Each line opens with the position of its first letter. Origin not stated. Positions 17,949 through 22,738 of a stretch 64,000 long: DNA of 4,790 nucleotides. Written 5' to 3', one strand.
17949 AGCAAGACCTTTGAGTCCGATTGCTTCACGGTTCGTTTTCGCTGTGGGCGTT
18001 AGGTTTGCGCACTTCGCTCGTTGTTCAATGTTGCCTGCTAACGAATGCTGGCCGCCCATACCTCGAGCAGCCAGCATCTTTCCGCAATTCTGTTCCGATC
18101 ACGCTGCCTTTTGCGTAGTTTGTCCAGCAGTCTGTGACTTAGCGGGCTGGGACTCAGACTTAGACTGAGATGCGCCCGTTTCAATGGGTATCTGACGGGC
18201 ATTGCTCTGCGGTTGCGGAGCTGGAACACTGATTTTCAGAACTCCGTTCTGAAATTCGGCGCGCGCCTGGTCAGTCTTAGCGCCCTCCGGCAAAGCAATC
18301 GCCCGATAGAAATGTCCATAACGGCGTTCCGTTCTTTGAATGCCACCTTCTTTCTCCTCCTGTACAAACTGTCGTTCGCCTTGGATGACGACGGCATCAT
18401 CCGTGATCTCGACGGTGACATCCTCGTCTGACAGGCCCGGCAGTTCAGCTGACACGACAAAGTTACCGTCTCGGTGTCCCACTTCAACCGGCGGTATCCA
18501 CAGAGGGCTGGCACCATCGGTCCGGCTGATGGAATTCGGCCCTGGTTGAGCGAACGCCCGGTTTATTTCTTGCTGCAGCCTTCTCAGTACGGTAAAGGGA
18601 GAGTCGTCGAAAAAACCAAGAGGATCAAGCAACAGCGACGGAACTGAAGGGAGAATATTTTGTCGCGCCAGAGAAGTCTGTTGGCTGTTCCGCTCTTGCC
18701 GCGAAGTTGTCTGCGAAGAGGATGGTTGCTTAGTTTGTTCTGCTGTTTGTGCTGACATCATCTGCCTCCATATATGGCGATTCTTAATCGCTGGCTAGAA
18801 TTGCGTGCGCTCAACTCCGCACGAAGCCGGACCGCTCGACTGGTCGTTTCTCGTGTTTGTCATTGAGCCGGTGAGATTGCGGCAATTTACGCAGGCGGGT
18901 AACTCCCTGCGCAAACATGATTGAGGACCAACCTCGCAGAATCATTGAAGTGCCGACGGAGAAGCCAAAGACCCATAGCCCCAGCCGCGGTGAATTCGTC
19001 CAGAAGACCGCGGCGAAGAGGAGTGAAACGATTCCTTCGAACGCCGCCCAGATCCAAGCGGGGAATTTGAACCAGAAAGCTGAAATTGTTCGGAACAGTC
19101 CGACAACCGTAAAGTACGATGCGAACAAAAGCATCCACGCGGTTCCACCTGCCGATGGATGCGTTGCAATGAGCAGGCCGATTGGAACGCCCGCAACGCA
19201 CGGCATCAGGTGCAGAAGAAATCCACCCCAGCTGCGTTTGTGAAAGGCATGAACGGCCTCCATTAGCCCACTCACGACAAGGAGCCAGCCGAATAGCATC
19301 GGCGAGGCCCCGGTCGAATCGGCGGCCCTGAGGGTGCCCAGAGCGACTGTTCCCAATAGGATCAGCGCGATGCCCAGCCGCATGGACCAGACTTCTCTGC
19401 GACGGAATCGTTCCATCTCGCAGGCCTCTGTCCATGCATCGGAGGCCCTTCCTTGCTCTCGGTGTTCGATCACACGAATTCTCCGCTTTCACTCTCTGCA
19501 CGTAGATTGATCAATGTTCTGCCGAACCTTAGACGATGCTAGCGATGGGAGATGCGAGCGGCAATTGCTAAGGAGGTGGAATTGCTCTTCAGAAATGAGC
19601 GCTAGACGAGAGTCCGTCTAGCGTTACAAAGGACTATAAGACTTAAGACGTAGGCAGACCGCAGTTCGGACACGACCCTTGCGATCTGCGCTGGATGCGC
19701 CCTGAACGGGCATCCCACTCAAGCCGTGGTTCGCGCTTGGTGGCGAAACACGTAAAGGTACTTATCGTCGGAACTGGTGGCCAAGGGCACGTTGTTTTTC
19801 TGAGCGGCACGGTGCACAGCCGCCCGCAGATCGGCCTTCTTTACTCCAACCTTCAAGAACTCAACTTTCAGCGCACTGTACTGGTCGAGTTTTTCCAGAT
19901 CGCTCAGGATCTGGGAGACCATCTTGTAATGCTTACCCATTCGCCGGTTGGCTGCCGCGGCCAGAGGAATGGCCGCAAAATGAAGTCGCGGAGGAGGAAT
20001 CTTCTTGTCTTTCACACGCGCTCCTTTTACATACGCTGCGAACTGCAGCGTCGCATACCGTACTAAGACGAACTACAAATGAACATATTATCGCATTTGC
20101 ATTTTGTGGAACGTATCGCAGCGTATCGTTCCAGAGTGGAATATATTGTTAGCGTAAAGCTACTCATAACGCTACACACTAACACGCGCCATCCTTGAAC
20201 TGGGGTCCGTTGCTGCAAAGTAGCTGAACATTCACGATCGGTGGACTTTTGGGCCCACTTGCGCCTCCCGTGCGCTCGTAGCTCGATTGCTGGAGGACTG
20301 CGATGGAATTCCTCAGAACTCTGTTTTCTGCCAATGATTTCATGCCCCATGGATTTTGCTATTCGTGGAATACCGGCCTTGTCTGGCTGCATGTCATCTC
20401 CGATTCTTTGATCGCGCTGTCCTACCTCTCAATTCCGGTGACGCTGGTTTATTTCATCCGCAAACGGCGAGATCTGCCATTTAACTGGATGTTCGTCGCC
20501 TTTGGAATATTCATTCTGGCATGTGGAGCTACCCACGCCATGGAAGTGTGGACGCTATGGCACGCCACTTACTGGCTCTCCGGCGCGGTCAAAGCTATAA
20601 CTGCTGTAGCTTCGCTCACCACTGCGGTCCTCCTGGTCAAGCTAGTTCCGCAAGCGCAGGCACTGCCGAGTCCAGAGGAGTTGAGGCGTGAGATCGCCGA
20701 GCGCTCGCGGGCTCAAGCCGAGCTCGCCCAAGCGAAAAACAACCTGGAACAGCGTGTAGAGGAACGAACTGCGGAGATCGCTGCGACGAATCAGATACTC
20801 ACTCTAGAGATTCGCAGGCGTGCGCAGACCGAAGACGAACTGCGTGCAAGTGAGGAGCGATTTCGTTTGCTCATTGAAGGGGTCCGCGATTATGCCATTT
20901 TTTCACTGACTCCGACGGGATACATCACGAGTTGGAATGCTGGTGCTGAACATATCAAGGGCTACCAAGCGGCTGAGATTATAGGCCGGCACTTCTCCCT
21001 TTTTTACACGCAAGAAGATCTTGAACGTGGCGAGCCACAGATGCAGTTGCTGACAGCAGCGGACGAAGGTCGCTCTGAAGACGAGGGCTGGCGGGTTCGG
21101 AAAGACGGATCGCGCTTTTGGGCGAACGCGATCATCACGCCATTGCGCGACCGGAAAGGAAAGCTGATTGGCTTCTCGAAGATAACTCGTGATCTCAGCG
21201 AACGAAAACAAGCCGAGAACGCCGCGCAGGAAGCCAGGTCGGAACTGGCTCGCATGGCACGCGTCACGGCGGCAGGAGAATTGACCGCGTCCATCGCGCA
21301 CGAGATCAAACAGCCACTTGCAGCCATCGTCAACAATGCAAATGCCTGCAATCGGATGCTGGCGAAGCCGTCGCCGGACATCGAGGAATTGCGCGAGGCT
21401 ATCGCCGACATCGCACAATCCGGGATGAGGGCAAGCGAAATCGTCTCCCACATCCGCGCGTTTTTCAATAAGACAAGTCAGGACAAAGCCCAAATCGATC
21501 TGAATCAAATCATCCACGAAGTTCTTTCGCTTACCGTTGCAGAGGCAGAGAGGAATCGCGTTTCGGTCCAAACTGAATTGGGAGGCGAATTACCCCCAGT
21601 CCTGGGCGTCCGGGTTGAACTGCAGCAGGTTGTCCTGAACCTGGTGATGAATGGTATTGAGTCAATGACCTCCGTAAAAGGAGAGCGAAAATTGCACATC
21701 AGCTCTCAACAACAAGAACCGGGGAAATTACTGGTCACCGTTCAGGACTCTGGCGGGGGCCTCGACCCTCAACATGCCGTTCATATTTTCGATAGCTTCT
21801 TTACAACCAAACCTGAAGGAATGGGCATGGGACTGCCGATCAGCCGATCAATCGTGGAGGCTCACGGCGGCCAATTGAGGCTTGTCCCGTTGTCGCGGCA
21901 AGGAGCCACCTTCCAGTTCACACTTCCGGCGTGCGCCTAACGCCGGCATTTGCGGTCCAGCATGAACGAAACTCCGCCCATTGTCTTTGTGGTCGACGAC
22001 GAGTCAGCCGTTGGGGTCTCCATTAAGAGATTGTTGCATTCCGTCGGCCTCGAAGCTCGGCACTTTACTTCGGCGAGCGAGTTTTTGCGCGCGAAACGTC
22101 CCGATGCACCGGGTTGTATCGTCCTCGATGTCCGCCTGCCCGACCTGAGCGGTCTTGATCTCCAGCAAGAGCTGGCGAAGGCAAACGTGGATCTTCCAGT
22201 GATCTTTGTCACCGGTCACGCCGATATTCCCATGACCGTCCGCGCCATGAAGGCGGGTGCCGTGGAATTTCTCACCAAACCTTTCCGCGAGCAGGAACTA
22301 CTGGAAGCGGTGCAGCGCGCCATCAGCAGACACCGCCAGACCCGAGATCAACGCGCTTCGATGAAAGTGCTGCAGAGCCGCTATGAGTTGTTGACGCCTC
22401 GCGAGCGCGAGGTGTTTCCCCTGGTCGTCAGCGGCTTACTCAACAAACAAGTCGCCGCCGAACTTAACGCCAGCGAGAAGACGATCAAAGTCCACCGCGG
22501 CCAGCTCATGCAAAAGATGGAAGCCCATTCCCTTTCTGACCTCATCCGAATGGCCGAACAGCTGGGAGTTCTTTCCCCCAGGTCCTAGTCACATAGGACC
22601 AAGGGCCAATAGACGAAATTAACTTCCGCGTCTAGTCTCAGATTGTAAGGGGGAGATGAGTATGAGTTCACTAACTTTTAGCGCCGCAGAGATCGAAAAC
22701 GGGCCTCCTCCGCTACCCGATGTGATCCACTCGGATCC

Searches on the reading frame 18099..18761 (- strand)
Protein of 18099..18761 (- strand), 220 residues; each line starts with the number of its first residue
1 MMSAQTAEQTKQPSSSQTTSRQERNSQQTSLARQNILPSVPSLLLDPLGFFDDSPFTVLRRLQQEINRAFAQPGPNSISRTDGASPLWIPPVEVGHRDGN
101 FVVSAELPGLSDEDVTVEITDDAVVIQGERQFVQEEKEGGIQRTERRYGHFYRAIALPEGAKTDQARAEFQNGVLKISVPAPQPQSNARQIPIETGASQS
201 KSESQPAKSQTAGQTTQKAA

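Call 75: search_protein_families(library=pfam, proteins=[window:18099-18761:-], max_evalue=0.00001)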
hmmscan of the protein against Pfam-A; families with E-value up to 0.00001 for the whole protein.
window:18099-18761:- (220 aa): 2 families
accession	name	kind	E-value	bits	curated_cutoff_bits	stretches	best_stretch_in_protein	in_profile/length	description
PF00011.27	HSP20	-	8.5e-25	87.3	20.8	1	97-193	5-101/102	Hsp20/alpha crystallin family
PF17886.7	ArsA_HSP20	-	5.6e-06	26.3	22.5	0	98-178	1-62/63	HSP20-like domain found in ArsA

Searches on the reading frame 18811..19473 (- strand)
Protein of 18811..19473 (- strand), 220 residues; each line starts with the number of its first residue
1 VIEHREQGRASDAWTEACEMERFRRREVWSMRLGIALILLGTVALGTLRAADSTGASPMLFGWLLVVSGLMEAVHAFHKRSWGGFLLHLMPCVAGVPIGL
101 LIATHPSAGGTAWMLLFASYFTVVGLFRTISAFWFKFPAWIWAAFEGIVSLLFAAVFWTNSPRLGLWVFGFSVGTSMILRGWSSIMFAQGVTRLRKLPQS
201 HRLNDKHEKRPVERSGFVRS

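Call 75: search_protein_families(library=pfam, proteins=[window:18811-19473:-], max_evalue=0.00001)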
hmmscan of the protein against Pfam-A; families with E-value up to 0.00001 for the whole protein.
window:18811-19473:- (220 aa): 1 family
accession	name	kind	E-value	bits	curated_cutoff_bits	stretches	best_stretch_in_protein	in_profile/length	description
PF03729.18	DUF308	-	2.2e-11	44.3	25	1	33-89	2-58/73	Short repeat of unknown function (DUF308)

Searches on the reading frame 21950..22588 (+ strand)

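Call 75: search_protein_families(library=pfam, proteins=[window:21950-22588:+], max_evalue=0.00001)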
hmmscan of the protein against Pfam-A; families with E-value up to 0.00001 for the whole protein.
window:21950-22588:+ (212 aa): 2 families
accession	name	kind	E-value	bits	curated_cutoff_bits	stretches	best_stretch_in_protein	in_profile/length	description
PF00072.30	Response_reg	-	8.9e-28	97.1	30.2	1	12-122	1-111/111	Response regulator receiver domain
PF00196.25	GerE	-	4.8e-21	74.6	23.5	1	147-202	2-57/57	Bacterial regulatory proteins, luxR family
